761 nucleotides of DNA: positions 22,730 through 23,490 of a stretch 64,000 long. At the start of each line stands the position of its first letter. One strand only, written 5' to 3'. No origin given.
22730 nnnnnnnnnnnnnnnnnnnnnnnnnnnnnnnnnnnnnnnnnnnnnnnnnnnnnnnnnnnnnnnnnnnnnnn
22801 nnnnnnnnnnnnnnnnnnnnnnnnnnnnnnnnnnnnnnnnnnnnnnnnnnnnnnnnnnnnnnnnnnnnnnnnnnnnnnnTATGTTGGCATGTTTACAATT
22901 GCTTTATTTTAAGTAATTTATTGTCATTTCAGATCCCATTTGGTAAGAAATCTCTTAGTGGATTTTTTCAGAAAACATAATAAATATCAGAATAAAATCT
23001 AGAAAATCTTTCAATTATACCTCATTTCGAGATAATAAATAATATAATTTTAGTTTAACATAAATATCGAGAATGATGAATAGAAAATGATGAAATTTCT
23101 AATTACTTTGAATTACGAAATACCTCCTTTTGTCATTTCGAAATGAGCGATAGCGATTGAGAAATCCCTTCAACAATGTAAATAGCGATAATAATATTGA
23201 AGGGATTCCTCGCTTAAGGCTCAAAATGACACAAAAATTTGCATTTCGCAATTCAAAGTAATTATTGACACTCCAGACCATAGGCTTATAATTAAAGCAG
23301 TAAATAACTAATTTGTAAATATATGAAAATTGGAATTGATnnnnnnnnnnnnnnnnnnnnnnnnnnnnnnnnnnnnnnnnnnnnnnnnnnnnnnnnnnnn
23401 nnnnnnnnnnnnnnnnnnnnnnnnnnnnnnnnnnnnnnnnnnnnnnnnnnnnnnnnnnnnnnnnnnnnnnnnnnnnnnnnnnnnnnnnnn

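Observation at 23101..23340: Two independent MITE copies sit 30-60 bp upstream of paralogous GT4 glycosyltransferase genes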

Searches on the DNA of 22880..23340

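Call 65: search_rna_families(source=window, start=22880, end=23340, threshold=evalue, max_evalue=5)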
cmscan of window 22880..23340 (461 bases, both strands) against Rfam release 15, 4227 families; matches with E-value up to 5: 6.
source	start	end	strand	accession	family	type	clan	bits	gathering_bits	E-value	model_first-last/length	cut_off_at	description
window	23048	23142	+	RF01623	ceN23-1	Gene; sRNA;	-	23.5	40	0.05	1-100/100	no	Caenorhabditis sRNA ceN23-1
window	23147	23228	-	RF00746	mir-454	Gene; miRNA;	-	20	60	0.079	1-103/103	no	mir-454 microRNA precursor family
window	23118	23229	-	RF01457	rli22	Gene; sRNA;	CL00114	20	80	0.77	1-111/111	no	Listeria sRNA rli22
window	23129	23232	+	RF04172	MIR8675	Gene; miRNA;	-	19.7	90.8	0.41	1-95/95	no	MIR8675 microRNA precursor family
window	23146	23214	-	RF04079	MIR161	Gene; miRNA;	-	14.9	90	3.1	36-104/136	no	MIR161 microRNA precursor family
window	23069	23113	+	RF01123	sR35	Gene; snRNA; snoRNA; CD-box;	-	11.2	60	3.6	1-57/57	no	Small nucleolar RNA sR35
